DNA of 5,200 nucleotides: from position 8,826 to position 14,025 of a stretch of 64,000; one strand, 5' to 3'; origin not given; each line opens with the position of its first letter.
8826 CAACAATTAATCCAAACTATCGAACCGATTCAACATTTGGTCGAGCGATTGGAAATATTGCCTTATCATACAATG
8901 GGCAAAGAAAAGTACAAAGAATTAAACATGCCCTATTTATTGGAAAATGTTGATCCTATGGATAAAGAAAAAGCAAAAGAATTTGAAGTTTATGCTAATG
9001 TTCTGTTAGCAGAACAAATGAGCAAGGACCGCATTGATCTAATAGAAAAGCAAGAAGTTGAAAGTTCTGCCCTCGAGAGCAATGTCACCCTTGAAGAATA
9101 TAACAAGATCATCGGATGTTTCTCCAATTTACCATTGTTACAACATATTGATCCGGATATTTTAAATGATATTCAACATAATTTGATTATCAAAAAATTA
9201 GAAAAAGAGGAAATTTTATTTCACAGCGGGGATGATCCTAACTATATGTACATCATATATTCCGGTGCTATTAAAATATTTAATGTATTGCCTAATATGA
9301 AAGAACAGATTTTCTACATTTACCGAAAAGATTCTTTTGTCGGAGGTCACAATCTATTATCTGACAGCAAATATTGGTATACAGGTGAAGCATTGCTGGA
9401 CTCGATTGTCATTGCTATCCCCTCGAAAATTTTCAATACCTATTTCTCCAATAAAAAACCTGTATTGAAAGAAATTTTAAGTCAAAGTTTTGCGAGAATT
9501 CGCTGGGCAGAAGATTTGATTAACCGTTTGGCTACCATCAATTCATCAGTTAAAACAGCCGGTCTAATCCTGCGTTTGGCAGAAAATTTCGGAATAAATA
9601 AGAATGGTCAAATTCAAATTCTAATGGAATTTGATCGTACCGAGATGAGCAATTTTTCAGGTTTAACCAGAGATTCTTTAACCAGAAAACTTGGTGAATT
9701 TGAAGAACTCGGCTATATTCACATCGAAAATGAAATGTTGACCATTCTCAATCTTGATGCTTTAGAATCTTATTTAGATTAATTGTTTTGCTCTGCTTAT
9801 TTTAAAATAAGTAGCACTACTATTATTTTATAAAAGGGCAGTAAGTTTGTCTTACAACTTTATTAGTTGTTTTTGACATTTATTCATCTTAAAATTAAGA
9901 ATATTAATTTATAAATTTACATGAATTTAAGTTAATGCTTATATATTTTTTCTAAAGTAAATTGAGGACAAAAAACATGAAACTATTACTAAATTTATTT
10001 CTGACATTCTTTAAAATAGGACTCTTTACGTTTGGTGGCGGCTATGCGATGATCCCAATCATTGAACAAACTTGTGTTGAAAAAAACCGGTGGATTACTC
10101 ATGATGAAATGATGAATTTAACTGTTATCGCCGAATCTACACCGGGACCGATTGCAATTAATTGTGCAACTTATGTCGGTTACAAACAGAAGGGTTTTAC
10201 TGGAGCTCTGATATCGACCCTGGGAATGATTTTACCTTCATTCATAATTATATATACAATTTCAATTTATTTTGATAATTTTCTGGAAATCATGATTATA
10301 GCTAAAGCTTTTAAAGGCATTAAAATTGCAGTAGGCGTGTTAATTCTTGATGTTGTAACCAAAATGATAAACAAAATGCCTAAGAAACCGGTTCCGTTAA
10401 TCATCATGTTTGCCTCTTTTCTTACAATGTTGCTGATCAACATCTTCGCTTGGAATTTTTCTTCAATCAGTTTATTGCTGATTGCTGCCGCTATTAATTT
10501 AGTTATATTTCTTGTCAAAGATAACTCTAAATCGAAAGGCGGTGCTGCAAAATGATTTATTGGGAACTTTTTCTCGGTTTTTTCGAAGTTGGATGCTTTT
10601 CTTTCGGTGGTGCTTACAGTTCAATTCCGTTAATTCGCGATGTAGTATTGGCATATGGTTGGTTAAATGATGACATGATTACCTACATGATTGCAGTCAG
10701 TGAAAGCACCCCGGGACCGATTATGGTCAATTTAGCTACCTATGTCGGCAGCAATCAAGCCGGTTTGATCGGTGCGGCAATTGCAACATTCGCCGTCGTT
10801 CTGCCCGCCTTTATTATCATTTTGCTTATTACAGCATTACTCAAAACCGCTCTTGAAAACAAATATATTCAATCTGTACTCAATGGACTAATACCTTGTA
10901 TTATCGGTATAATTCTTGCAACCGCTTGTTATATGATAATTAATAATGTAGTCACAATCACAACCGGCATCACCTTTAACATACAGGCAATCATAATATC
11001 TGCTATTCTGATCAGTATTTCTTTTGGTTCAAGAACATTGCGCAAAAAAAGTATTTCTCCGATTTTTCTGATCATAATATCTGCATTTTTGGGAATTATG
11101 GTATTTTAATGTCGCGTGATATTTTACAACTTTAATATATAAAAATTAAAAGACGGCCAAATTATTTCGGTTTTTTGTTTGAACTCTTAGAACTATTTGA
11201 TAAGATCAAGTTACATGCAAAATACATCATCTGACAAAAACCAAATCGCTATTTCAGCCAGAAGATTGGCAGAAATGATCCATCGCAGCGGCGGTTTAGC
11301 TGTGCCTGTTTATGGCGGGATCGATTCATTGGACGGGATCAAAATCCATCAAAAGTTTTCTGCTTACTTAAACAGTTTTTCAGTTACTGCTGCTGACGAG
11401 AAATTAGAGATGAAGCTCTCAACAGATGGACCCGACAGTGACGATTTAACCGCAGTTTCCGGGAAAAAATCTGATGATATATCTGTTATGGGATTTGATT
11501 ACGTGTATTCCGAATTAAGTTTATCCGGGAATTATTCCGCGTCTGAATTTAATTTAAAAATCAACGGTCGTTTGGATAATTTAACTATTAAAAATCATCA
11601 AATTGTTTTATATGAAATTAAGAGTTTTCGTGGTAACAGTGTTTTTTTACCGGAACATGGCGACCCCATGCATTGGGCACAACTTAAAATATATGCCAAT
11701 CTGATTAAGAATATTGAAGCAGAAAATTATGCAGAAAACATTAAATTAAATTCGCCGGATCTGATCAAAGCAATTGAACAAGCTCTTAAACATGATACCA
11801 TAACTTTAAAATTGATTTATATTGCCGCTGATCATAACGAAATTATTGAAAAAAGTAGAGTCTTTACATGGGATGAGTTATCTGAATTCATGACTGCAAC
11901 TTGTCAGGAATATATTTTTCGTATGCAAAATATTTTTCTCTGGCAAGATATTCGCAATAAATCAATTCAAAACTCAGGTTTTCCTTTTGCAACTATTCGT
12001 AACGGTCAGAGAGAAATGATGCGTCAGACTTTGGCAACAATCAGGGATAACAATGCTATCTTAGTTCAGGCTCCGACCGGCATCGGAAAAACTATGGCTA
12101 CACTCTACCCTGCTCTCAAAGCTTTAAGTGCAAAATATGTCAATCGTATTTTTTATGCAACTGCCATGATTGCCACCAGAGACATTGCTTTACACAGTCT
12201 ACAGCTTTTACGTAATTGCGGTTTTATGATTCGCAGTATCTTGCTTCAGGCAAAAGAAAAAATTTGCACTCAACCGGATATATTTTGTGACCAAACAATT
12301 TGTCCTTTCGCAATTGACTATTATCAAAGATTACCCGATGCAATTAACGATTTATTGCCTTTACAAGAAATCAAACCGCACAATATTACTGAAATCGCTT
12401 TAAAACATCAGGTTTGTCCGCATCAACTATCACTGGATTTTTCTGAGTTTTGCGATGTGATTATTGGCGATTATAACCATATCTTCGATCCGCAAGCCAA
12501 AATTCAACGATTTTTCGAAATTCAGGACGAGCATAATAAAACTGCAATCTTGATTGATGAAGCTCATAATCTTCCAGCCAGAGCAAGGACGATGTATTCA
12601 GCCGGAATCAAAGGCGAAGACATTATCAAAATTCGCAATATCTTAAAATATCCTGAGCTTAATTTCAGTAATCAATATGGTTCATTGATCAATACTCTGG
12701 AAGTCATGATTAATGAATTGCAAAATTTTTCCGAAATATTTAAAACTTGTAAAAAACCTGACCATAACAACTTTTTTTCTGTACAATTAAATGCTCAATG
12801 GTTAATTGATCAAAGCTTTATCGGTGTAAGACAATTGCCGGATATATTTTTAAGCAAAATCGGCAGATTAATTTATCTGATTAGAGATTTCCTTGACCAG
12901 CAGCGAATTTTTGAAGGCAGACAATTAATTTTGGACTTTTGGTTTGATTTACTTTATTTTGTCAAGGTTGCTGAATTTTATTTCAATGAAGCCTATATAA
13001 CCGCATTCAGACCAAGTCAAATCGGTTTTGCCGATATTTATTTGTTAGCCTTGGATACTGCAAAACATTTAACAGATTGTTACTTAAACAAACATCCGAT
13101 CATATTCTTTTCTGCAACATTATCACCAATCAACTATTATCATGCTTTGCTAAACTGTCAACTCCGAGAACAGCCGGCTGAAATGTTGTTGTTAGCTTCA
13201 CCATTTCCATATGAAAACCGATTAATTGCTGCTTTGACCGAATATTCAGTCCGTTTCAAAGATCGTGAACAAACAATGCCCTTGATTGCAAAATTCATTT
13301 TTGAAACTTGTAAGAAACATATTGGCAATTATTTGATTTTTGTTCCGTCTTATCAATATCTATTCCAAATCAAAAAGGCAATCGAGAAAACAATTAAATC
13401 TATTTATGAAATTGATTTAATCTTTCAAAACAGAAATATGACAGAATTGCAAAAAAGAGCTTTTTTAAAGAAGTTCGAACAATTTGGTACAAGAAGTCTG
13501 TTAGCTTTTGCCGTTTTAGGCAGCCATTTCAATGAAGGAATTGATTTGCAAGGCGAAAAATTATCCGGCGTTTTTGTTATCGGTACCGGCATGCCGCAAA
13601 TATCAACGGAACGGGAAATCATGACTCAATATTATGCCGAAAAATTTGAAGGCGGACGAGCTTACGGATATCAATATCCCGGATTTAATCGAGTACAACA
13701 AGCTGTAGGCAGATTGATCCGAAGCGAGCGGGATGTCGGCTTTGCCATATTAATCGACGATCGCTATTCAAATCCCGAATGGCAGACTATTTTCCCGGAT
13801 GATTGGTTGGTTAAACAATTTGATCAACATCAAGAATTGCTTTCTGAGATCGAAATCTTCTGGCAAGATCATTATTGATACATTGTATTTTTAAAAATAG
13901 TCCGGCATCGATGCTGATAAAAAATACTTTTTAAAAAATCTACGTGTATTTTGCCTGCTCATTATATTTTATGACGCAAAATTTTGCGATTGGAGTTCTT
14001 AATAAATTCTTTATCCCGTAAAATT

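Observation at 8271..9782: Radical-SAM PFL activase fused in-frame to a complete Crp/Fnr-type transcription factor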

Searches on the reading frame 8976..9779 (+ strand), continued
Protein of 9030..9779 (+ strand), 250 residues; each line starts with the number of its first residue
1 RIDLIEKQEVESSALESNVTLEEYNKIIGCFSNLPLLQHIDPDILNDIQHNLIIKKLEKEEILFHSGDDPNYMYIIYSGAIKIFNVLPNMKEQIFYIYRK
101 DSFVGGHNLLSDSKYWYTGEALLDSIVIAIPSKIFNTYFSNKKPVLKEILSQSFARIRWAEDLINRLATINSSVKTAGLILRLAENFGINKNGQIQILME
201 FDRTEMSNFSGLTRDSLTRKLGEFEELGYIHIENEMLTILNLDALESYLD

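Call 51: find_encoding_contigs(protein=P0168, flank=6000, max_places=1)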
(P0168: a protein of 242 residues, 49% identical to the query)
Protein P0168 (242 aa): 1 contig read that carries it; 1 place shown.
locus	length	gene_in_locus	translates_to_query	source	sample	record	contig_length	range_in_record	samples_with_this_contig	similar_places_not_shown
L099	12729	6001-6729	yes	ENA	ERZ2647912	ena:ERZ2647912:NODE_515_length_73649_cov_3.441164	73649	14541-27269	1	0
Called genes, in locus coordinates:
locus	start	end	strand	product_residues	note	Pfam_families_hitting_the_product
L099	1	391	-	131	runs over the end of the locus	PF04304:DUF454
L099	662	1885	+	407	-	PF01408:GFO_IDH_MocA, PF21252:Glyco_hydro_109_C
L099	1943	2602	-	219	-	PF02586:SRAP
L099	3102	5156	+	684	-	PF02901:PFL-like, PF01228:Gly_radical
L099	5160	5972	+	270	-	PF13353:Fer4_12, PF04055:Radical_SAM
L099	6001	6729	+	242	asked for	PF00027:cNMP_binding, PF13545:HTH_Crp_2, PF00325:Crp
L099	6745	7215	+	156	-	PF11070:DUF2871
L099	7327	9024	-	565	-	PF01547:SBP_bac_1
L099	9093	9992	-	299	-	PF00528:BPD_transp_1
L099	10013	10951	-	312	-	PF00528:BPD_transp_1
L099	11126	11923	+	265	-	-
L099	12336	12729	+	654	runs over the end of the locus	-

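Call 52: find_encoding_contigs(protein=P0185, flank=6000, max_places=2)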
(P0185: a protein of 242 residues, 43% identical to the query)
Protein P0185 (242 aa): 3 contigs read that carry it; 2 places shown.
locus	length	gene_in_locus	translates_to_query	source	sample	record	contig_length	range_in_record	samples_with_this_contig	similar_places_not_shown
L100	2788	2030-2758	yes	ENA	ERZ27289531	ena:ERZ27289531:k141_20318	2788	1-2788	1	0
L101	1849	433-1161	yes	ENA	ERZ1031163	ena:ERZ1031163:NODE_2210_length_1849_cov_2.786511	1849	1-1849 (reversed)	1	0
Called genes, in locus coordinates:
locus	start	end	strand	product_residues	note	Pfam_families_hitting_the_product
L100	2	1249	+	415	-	?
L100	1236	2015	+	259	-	PF13353:Fer4_12, PF04055:Radical_SAM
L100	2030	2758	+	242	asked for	PF00027:cNMP_binding, PF13545:HTH_Crp_2, PF00325:Crp (weak)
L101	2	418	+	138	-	?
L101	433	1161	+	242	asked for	PF00027:cNMP_binding, PF13545:HTH_Crp_2, PF00325:Crp (weak)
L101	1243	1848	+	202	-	?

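Call 62: find_encoding_contigs(protein=P0125, flank=3000, max_places=6)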
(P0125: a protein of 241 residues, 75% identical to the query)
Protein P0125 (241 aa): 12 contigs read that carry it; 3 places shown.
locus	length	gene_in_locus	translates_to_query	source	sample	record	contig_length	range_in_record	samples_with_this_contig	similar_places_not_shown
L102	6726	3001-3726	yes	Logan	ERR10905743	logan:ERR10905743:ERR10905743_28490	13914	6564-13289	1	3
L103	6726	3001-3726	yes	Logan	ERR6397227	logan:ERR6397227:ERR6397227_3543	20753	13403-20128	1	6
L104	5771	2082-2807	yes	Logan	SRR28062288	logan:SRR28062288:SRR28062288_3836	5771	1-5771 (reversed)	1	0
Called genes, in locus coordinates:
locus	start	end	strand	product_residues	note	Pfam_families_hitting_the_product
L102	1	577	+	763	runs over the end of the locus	-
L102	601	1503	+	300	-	PF16745:RsgA_N (faint), PF03193:RsgA_GTPase, PF00005:ABC_tran (weak), PF01926:MMR_HSR1 (weak)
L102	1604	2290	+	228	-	PF00834:Ribul_P_3_epim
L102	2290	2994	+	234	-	PF04263:TPK_catalytic, PF04265:TPK_B1_binding (weak)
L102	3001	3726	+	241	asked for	PF00027:cNMP_binding, PF13545:HTH_Crp_2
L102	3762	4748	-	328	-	PF02899:Phage_int_SAM_1 (faint), PF00589:Phage_integrase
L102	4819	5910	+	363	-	PF01118:Semialdhyde_dh, PF02774:Semialdhyde_dhC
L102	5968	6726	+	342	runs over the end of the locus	PF00356:LacI, PF00532:Peripla_BP_1, PF13407:Peripla_BP_4, PF13377:Peripla_BP_3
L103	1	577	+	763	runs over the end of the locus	-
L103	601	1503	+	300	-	PF16745:RsgA_N (faint), PF03193:RsgA_GTPase, PF00005:ABC_tran (weak), PF01926:MMR_HSR1 (weak)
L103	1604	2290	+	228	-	PF00834:Ribul_P_3_epim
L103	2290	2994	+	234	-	PF04263:TPK_catalytic, PF04265:TPK_B1_binding (weak)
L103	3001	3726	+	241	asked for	PF00027:cNMP_binding, PF13545:HTH_Crp_2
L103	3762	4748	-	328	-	PF02899:Phage_int_SAM_1 (faint), PF00589:Phage_integrase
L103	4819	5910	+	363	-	PF01118:Semialdhyde_dh, PF02774:Semialdhyde_dhC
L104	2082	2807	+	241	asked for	PF00027:cNMP_binding, PF13545:HTH_Crp_2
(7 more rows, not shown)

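Call 63: search_protein_families(library=pfam, proteins=[L091:8001-8747:+, L074:4902-5627:+], max_evalue=0.001)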
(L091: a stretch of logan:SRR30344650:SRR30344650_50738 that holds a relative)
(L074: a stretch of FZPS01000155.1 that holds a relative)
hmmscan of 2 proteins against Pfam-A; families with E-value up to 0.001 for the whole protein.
L091:8001-8747:+ (249 aa): 2 families
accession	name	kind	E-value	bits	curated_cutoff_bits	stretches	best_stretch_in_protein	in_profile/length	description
PF00027.35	cNMP_binding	-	1.8e-24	86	27.5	1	54-140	2-88/89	Cyclic nucleotide-binding domain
PF13545.12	HTH_Crp_2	-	7.2e-18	64.8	27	1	174-248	2-70/70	Crp-like helix-turn-helix domain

L074:4902-5627:+ (242 aa): 3 families
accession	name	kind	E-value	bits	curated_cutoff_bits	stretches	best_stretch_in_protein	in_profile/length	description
PF00027.35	cNMP_binding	-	1.5e-20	73.3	27.5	1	43-127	2-86/89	Cyclic nucleotide-binding domain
PF13545.12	HTH_Crp_2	-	1.2e-16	60.8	27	1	163-238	2-70/70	Crp-like helix-turn-helix domain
PF00325.26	Crp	-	7.8e-05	22.8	21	1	192-219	5-32/32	Bacterial regulatory proteins, crp family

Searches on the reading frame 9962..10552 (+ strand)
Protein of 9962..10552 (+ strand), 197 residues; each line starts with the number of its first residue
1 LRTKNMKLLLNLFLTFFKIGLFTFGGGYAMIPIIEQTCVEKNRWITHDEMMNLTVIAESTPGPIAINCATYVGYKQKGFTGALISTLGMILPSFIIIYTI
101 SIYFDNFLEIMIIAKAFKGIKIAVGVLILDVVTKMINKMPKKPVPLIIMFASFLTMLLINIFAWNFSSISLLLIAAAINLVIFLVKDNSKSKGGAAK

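Call 3: search_protein_families(library=pfam, proteins=[window:9962-10552:+], max_evalue=0.01)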
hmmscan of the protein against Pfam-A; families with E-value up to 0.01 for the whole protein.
window:9962-10552:+ (197 aa): 1 family
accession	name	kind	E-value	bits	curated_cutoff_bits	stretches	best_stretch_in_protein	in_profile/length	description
PF02417.20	Chromate_transp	-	1.9e-49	168.3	28.6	1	10-178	1-164/166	Chromate transporter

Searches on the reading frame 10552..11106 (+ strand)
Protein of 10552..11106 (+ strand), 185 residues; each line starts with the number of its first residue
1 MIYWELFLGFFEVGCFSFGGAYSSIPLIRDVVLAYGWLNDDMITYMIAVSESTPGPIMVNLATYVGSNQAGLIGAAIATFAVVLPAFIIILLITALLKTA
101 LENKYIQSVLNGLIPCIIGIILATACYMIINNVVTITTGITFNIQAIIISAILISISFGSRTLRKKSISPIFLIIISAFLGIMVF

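Call 3: search_protein_families(library=pfam, proteins=[window:10552-11106:+], max_evalue=0.01)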
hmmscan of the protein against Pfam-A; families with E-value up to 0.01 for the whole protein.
window:10552-11106:+ (185 aa): 1 family
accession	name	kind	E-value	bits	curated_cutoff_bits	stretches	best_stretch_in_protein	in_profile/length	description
PF02417.20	Chromate_transp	-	1.3e-39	136.3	28.6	1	4-182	1-166/166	Chromate transporter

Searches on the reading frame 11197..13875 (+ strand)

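Call 63: search_protein_families(library=pfam, proteins=[window:11197-13875:+], max_evalue=0.001)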
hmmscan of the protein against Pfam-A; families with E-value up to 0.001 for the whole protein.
window:11197-13875:+ (893 aa): 4 families
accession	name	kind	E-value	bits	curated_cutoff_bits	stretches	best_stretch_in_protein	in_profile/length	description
PF13307.12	Helicase_C_2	-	9.1e-35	120.6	25.3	1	701-870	1-167/170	Helicase C-terminal domain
PF06733.21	DEAD_2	-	8.2e-10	39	21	1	355-475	56-171/172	DEAD_2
PF00270.35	DEAD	-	9.9e-08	32.3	26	1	276-318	5-48/167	DEAD/DEAH box helicase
PF04851.21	ResIII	-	2.5e-06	27.9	22.5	1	266-485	3-149/164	Type III restriction enzyme, res subunit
